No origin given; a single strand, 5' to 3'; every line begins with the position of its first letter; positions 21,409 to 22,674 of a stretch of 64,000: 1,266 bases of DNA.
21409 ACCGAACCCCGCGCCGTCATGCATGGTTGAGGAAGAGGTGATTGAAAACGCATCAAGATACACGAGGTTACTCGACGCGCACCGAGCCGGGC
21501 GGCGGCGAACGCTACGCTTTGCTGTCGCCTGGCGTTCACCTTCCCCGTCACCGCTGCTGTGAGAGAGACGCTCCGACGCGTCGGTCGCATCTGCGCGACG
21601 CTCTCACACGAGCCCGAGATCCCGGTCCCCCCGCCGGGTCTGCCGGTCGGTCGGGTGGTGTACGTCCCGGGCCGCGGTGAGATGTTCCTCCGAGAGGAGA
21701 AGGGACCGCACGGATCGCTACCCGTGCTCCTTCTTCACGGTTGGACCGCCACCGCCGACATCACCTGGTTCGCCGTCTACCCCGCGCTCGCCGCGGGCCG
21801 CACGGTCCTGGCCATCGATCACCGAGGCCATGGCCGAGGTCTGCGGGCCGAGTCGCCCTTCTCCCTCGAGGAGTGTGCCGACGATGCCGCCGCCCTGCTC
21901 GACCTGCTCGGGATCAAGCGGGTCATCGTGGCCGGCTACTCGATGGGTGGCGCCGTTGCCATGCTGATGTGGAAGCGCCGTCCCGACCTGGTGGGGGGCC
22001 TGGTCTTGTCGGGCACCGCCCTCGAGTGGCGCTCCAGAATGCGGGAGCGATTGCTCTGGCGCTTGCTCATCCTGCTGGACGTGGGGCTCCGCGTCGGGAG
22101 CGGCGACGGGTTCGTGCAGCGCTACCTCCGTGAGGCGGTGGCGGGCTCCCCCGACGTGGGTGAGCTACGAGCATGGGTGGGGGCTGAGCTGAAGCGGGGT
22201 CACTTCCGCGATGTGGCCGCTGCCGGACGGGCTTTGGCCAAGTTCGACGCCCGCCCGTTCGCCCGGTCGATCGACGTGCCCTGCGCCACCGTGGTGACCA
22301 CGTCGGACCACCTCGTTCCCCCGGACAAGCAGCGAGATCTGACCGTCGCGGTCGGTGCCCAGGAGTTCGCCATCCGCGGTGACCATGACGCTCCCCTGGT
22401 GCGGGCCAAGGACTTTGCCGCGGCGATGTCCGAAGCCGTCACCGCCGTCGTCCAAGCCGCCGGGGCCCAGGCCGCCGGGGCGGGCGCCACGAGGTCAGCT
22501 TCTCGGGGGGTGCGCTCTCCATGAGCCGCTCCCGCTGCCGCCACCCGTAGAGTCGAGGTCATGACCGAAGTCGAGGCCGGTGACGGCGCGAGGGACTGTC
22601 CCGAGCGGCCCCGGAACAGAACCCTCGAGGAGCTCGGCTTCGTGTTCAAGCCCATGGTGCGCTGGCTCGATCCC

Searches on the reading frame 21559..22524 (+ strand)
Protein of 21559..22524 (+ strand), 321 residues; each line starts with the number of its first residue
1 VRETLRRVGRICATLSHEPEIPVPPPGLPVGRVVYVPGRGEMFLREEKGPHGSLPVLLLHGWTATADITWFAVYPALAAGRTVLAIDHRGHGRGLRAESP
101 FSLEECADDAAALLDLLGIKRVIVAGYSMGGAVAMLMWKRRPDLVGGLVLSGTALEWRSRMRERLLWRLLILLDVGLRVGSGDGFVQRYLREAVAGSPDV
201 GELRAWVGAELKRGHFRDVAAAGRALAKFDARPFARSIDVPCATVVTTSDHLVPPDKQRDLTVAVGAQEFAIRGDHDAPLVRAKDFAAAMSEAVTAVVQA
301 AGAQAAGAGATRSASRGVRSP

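Call 16: search_protein_families(library=pfam, proteins=[window:21559-22524:+], max_evalue=0.01)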
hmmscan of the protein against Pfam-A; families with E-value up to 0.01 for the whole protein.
window:21559-22524:+ (321 aa): 3 families
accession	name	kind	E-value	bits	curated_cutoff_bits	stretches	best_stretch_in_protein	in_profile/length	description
PF00561.26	Abhydrolase_1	-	3.3e-23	83.1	25.8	1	55-162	2-114/245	alpha/beta hydrolase fold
PF12146.15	Hydrolase_4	-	2.6e-18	66.7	27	1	56-269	7-221/239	Serine aminopeptidase, S33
PF12697.13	Abhydrolase_6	-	2.9e-18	67.8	26.3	1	56-289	1-217/217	Alpha/beta hydrolase family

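Call 93: search_protein_families(library=ncbifam, proteins=[window:21559-22524:+], max_evalue=0.01)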
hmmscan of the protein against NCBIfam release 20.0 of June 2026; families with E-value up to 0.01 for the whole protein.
window:21559-22524:+ (321 aa): 34 families (the best 25 are shown)
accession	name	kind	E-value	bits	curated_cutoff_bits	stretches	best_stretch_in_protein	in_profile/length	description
TIGR02427.1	protocat_pcaD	equivalog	2e-28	99.4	255.85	1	49-291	8-247/251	3-oxoadipate enol-lactonase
NF051488.1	bifunc_PcaDC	exception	4.6e-26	91.8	390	1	49-306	8-261/375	bifunctional 3-oxoadipate enol-lactonase/4-carboxymuconolactone decarboxylase PcaDC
NF051487.1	bifunc_PcaCD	exception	1.2e-22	80.6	430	1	44-272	162-387/413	bifunctional 4-carboxymuconolactone decarboxylase/3-oxoadipate enol-lactonase PcaCD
NF011457.0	PRK14875.1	equivalog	6.5e-20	71.4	307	1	47-151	126-229/372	acetoin dehydrogenase dihydrolipoyllysine-residue acetyltransferase subunit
TIGR01738.1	bioH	equivalog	3.1e-16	59.7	206.95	1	52-291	3-242/245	pimeloyl-ACP methyl ester esterase BioH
NF050089.1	i_nPHAscl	equivalog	2e-14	53.3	300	1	41-151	8-115/288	intracellular short-chain-length polyhydroxyalkanoate depolymerase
TIGR03695.1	menH_SHCHC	equivalog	3.3e-14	52.9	208.55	1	56-154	5-105/252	2-succinyl-6-hydroxy-2,4-cyclohexadiene-1-carboxylate synthase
NF004514.1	PRK05855.1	equivalog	4.5e-12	45.3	455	2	47-129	16-100/578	SDR family oxidoreductase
TIGR03056.1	bchO_mg_che_rel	equivalog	3e-11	42.9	172.55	1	46-139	21-114/278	alpha/beta fold hydrolase BchO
NF007954.0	PRK10673.1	equivalog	1.4e-09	37.6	399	1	47-150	10-111/255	esterase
TIGR03611.1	RutD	equivalog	1.7e-09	37.4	238.5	1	69-150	28-110/258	pyrimidine utilization protein D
NF002938.0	PRK03592.1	equivalog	5.1e-09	35.9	241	1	45-154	24-130/298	haloalkane dehalogenase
NF045632.1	hydroxlase_HsaD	equivalog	7.9e-09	34.9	400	1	47-153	28-137/290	4,5:9,10-diseco-3-hydroxy-5,9,17-trioxoandrosta-1(10),2-diene-4-oate hydrolase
NF053683.1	esterase_mleBRB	exception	1.8e-08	34.3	585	1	78-153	49-127/280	BRB family alpha/beta fold macrolide esterase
NF052610.1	macro_16_ester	equivalog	1.9e-08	34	420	1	55-153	25-127/281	alpha/beta fold macrolide esterase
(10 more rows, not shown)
